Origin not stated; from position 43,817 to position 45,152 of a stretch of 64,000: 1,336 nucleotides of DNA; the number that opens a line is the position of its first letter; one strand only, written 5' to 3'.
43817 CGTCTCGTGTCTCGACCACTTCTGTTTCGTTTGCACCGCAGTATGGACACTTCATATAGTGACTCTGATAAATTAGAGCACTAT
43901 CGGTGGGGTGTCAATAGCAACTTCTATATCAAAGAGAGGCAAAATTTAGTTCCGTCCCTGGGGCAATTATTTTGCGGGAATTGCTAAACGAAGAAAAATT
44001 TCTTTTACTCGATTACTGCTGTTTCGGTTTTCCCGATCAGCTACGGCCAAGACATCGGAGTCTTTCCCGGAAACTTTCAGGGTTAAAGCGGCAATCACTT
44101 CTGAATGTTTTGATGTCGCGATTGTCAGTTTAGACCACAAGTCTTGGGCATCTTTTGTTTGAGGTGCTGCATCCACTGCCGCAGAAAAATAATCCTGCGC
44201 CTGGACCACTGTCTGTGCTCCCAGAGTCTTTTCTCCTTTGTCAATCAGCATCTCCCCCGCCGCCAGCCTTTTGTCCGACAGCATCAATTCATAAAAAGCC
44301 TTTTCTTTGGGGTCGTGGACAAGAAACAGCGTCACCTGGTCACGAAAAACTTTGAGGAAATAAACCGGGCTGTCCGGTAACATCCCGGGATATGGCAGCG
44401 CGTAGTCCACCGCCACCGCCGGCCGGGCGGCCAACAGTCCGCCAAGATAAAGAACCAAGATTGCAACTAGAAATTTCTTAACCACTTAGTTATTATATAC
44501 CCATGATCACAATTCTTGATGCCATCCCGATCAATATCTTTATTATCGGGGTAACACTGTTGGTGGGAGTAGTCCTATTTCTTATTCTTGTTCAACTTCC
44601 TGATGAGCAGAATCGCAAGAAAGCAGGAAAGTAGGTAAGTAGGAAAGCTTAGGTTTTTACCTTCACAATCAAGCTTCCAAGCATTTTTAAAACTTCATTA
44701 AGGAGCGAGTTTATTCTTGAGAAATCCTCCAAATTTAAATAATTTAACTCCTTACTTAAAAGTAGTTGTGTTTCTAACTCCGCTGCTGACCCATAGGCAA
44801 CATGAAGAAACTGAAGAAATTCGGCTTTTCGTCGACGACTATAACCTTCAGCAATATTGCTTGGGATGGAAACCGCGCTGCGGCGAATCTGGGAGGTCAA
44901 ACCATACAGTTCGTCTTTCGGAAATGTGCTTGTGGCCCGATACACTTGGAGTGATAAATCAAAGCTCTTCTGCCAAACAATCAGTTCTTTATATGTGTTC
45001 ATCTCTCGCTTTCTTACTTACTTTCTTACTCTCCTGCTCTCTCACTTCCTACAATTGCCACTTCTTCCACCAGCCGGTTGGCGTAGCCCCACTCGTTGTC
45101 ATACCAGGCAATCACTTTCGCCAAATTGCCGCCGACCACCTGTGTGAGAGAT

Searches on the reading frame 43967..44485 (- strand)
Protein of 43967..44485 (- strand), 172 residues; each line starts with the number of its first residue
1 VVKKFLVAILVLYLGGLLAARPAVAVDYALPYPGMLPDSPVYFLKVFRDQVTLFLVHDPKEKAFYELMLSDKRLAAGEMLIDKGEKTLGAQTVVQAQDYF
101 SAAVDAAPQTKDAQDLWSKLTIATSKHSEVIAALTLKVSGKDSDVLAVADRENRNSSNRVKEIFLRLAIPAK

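Call 52: search_protein_families(library=pfam, proteins=[window:43967-44485:-])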
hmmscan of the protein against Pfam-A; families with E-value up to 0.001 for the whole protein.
window:43967-44485:- (172 aa): 1 family
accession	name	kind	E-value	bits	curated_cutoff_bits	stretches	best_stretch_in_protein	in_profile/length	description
PF18915.5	DUF5667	-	1.3e-10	42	27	1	34-137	1-95/99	Domain of unknown function (DUF5667)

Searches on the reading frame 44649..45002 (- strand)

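Call 52: search_protein_families(library=pfam, proteins=[window:44649-45002:-])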
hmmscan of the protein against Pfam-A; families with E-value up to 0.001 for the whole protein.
window:44649-45002:- (117 aa): 2 families
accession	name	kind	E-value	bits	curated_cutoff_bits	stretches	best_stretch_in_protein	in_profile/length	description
PF05635.17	23S_rRNA_IVP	-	4.1e-42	143.1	33.8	1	5-109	1-105/106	23S rRNA-intervening sequence protein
PF22296.2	bAvd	-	2.2e-06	28.5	40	1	7-114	1-106/107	bAvd-like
